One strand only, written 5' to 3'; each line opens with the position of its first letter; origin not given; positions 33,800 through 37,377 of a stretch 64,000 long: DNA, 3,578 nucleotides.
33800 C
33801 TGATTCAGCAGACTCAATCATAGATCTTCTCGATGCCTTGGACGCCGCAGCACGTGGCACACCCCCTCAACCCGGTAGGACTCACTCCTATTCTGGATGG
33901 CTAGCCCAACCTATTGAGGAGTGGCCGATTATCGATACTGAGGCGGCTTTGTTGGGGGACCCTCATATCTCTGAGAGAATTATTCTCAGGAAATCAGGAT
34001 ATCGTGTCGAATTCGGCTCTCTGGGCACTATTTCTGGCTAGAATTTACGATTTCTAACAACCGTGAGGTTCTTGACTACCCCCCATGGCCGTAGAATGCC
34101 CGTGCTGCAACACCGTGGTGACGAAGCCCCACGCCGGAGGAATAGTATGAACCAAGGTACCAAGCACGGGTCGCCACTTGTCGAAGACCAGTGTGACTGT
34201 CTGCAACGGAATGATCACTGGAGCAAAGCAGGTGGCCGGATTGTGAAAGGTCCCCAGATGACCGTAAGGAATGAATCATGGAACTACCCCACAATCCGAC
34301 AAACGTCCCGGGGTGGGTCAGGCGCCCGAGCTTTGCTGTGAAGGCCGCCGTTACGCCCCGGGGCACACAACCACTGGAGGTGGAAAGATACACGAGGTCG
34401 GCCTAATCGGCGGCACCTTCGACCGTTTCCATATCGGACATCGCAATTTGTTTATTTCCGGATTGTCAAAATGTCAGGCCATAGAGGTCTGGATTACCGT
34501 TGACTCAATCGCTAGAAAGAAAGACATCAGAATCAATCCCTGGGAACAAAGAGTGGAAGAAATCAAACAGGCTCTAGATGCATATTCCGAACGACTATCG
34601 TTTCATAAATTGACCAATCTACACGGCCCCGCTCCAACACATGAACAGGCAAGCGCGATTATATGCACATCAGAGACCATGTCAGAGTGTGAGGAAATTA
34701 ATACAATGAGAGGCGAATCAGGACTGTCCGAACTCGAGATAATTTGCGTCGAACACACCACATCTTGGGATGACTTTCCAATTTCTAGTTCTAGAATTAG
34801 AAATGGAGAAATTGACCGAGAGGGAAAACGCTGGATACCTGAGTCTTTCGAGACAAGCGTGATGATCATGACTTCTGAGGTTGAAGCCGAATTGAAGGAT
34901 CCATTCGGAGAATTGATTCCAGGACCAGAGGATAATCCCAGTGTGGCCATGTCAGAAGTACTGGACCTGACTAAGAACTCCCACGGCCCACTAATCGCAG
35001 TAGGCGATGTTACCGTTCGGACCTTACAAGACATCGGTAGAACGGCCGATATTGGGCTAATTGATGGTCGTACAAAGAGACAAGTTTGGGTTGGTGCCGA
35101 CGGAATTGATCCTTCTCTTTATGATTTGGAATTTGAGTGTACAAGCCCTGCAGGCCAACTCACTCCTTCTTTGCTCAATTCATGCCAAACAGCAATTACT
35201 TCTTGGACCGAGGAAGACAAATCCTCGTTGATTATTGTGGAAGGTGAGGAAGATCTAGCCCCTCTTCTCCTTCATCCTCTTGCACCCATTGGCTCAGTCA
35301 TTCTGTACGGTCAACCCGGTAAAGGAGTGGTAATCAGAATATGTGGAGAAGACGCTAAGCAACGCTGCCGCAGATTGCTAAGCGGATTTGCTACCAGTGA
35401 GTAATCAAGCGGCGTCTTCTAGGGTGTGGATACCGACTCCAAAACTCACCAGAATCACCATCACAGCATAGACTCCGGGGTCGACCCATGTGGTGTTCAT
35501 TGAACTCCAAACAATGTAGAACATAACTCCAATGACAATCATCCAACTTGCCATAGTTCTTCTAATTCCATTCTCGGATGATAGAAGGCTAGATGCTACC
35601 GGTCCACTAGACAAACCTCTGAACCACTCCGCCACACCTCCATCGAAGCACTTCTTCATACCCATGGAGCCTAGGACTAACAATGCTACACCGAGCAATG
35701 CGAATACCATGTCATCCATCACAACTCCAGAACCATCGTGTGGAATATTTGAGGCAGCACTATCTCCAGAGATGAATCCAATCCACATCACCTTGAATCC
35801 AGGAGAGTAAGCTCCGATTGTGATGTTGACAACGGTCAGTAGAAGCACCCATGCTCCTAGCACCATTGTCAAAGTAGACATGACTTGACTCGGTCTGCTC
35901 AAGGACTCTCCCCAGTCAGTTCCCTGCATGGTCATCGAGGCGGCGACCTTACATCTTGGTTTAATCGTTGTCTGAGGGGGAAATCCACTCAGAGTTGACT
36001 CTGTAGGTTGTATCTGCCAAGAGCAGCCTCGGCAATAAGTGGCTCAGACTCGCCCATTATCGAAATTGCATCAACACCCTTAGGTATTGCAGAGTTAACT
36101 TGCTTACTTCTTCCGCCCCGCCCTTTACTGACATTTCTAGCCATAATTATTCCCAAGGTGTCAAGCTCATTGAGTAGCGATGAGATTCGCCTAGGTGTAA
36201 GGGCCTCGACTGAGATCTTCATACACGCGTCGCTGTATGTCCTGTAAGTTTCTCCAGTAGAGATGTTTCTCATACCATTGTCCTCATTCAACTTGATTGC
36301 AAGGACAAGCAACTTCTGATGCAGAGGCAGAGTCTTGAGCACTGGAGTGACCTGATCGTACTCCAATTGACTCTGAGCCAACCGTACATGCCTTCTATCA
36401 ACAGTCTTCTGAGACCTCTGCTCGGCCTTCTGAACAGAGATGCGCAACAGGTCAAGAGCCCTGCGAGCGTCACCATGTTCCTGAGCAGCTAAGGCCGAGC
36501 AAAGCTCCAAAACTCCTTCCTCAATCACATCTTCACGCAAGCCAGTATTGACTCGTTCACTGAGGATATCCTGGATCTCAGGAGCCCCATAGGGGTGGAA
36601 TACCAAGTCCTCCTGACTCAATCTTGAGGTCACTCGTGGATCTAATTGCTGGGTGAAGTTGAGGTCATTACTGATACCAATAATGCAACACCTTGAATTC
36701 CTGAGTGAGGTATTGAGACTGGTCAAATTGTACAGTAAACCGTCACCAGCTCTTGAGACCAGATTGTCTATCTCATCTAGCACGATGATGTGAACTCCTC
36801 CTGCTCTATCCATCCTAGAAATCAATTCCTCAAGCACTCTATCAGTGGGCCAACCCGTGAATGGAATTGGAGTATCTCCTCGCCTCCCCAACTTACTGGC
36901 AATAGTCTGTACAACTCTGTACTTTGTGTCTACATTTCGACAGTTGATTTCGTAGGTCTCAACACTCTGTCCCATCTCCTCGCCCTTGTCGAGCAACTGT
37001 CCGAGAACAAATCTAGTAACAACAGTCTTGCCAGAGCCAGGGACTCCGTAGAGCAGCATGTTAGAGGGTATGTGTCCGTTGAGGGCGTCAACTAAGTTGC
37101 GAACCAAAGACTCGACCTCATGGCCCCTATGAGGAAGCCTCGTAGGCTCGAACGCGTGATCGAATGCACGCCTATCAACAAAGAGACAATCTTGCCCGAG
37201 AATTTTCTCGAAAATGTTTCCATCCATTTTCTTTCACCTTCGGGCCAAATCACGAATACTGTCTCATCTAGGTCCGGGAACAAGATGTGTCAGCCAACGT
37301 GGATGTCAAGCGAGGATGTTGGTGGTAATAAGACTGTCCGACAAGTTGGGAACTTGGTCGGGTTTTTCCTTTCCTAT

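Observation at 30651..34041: Uncharacterised three-gene DNA-binding module: two tandem paralogous small basic proteins facing an 869-aa wHTH-headed giant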

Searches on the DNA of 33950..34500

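Call 118: search_rna_families(source=window, start=33950, end=34500, threshold=evalue, max_evalue=10, show_alignments=2)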
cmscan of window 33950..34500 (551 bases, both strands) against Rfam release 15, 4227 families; matches with E-value up to 10: 3.
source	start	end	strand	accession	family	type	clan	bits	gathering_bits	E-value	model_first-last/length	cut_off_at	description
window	34174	34363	+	RF00064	HgcG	Gene; snRNA; snoRNA; HACA-box;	-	26.6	77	1.6e-05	58-268/276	no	HgcG RNA (Pab40)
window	34305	34367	+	RF02796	Pab160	Gene; snRNA; snoRNA; HACA-box;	-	18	47.4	3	1-68/68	no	Pab160 RNA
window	34116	34140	+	RF01145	sR14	Gene; snRNA; snoRNA; CD-box;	-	10.9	38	2.6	28-54/54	no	Small nucleolar RNA sR14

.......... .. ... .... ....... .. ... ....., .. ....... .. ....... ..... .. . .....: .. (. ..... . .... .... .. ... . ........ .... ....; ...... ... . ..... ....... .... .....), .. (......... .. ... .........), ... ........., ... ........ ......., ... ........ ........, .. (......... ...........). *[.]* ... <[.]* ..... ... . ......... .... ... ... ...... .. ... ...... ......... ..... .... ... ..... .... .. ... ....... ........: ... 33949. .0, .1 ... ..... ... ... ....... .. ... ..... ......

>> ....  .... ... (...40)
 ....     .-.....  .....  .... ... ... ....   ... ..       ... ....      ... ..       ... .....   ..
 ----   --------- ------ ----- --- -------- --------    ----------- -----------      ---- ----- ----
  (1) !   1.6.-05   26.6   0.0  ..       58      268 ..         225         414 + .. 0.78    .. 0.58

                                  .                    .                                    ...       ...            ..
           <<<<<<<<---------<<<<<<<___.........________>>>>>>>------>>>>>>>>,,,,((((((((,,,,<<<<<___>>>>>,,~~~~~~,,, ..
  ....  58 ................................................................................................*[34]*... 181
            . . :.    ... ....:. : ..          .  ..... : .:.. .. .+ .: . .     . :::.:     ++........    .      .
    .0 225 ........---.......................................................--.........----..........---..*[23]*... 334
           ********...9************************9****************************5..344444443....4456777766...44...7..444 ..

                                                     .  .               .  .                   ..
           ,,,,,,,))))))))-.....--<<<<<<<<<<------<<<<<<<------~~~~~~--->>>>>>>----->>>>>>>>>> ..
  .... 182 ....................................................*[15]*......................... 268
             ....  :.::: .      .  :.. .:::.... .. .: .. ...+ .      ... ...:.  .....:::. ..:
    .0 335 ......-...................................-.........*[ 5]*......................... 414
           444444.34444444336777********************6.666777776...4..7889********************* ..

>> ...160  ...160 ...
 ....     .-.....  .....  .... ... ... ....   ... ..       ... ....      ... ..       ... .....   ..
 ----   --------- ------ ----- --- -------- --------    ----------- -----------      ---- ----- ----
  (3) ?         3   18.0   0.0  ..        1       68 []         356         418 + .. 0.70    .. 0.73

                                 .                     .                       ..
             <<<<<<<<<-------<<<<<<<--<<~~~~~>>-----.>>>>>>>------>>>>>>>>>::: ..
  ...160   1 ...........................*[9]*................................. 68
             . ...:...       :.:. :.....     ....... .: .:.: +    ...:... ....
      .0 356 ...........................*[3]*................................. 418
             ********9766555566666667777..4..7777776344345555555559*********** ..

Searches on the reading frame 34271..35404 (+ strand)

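Call 3: search_protein_families(library=pfam, proteins=[window:34271-35404:+], max_evalue=1)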
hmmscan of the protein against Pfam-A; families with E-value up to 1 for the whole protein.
window:34271-35404:+ (377 aa): 2 families
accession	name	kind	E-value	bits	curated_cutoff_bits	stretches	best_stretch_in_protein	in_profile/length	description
PF04019.17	DUF359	-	1.5e-23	83.2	25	1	250-373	3-125/126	Protein of unknown function (DUF359)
PF01467.32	CTP_transf_like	-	7.2e-10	39.6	21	1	45-178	1-132/133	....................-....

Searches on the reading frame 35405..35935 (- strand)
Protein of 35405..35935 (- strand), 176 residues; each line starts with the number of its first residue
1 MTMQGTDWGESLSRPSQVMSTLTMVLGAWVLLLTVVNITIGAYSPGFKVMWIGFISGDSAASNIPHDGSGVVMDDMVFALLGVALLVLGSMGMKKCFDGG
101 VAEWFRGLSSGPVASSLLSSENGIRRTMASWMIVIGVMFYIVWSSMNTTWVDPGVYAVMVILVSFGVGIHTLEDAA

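Call 3: search_protein_families(library=pfam, proteins=[window:35405-35935:-], max_evalue=1)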
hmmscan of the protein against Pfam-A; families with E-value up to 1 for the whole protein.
window:35405-35935:- (176 aa): 0 families

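Call 79: search_protein_families(library=ncbifam, proteins=[window:35405-35935:-], max_evalue=1)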
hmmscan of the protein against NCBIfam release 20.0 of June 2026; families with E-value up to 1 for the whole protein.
window:35405-35935:- (176 aa): 1 family
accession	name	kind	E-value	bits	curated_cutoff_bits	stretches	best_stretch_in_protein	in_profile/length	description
NF038172.1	Lys_ox_CTQ_LodA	equivalog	0.15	10.3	600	1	98-139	207-248/684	CTQ-dependent lysine 6-oxidase LodA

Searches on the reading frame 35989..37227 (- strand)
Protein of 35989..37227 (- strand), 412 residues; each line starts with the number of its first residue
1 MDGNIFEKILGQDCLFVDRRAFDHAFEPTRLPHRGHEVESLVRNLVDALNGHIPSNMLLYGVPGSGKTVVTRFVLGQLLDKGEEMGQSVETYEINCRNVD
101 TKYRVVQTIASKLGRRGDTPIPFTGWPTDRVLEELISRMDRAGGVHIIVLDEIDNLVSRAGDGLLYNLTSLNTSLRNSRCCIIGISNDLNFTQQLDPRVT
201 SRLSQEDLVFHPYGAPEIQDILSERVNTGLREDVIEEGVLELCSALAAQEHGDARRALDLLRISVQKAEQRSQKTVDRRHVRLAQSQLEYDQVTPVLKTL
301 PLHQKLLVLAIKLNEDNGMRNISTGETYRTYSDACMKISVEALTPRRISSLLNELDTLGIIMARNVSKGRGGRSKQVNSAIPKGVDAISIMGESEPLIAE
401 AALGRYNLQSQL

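Call 3: search_protein_families(library=pfam, proteins=[window:35989-37227:-], max_evalue=1)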
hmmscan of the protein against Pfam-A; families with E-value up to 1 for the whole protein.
window:35989-37227:- (412 aa): 21 families
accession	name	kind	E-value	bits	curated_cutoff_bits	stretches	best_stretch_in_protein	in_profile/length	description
PF09079.17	Cdc6_C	-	1.2e-22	80.1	25.1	1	296-382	2-89/96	CDC6, C terminal winged helix domain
PF22703.2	Cdc6_lid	-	1.5e-22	79.6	27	1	219-286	1-68/68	Cdc6 AAA+ ATPase-type lid domain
PF13401.12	AAA_22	-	3.6e-11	43.9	27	1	56-171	7-107/130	AAA domain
PF13191.12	AAA_16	-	1.3e-09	39.2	32.6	1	30-174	1-161/167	AAA ATPase domain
PF00004.35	AAA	-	1.3e-09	39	21.2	1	57-205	1-125/131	ATPase family associated with various cellular activities (AAA)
PF22606.2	Cdc6-ORC-like_ATPase_lid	-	1e-06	29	27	1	213-269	1-57/60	Cdc6/ORC-like, ATPase lid domain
PF05621.17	TniB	-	6.3e-05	22.9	22.4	1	37-208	18-184/189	Bacterial TniB protein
PF01637.24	ATPase_2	-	0.00028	21.2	33.2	1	54-175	20-142/225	ATPase domain predominantly from Archaea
PF24883.2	NPHP3_N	-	0.0005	20.7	24.8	1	56-85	24-53/164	Nephrocystin 3, N-terminal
PF16193.11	AAA_assoc_2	-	0.00088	19.9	34.3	1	242-292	11-64/81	AAA C-terminal domain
PF25201.1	nSTAND6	-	0.0021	18.5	27.7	1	40-158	6-115/148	Novel STAND NTPase 6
PF05673.19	DUF815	-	0.0021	17.7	23.8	1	37-102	36-95/249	Protein of unknown function (DUF815)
PF00270.35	DEAD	-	0.01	16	26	0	135-175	108-147/167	DEAD/DEAH box helicase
PF13245.12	AAA_19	-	0.011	16.4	25.1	1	55-156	12-102/134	AAA domain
PF00931.28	NB-ARC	-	0.061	13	23.5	1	41-119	4-81/248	NB-ARC domain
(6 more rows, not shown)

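Call 112: search_solved_structures(query=window:35989-37227:-, max_evalue=1e-10)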
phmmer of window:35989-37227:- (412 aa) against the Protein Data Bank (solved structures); distinct sequences matched with E-value up to 1e-10: 15.
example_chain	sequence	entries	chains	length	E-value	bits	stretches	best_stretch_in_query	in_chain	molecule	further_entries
2v1u_A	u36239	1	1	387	2.2e-88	300.1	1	26-379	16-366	CELL DIVISION CONTROL PROTEIN 6 HOMOLOG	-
2qby_A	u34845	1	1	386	1.5e-84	287.6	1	14-391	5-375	Cell division control protein 6 homolog 1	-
2qby_B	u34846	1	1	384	2.9e-38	135.2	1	54-376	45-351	Cell division control protein 6 homolog 3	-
8rwv_F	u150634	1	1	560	3.9e-27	98.5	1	26-363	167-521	Cell division control protein 6 homolog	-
8s0e_G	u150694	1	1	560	4.4e-27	98.4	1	26-270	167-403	Cell division control protein 6 homolog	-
1fnn_A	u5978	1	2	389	1.4e-25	93.4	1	15-377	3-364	CELL DIVISION CONTROL PROTEIN 6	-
1w5s_A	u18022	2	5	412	1.5e-23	86.7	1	14-375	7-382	ORIGIN RECOGNITION COMPLEX SUBUNIT 2 ORC2 | ORC2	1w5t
7jgr_G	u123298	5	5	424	4.9e-19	71.9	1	24-288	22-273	Cell division control protein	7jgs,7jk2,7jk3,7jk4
4xgc_A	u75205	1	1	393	5.3e-17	65.2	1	24-301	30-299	Origin recognition complex subunit 1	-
7jgr_A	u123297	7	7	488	9.6e-17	64.3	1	24-301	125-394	Origin recognition complex subunit 1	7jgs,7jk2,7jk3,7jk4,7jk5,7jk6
5uj7_A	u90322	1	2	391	1.2e-14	57.4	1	26-292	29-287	Origin recognition complex subunit 1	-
7jpo_A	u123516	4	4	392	1.2e-14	57.4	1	26-292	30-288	Origin recognition complex subunit 1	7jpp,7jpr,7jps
5ujm_A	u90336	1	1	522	2.9e-14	56.2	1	26-292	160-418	Origin recognition complex subunit 1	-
7ctf_A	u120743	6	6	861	7.9e-14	54.7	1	26-292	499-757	Origin recognition complex subunit 1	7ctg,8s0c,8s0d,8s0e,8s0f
8rwv_A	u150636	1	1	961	9.7e-14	54.5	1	26-292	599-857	Origin recognition complex subunit 1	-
